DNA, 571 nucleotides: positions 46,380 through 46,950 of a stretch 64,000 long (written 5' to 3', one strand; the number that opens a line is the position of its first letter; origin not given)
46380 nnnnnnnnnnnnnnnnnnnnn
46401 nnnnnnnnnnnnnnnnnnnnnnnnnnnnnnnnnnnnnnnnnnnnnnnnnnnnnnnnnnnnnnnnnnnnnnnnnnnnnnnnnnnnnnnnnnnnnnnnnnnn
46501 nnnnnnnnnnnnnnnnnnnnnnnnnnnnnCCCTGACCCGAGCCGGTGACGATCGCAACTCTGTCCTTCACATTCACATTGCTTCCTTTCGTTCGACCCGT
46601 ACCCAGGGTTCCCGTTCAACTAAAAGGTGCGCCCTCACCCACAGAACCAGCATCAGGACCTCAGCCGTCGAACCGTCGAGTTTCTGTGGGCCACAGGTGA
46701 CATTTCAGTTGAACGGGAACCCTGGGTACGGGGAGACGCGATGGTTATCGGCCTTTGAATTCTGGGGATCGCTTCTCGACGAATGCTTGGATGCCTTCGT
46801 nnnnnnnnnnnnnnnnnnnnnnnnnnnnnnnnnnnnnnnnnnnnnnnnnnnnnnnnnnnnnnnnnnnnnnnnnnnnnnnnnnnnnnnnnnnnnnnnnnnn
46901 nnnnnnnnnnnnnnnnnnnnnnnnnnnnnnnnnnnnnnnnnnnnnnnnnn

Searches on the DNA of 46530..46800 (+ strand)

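Call 43: search_rna_families(source=window, start=46530, end=46800, threshold=evalue, max_evalue=10)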
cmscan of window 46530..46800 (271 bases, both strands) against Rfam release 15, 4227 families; matches with E-value up to 10: 0.
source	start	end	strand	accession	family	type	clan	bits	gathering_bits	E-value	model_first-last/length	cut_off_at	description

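Call 58: search_dna_similar(query=window:46590-46740:+, collection=phages, mode=distant, max_evalue=1)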
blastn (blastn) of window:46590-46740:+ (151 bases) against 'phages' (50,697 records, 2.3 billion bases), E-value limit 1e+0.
No match.

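Call 59: search_dna_similar(query=window:46590-46740:+, collection=plasmids, mode=distant, max_evalue=1)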
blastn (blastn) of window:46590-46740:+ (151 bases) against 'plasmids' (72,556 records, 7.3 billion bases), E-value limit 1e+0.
No match.
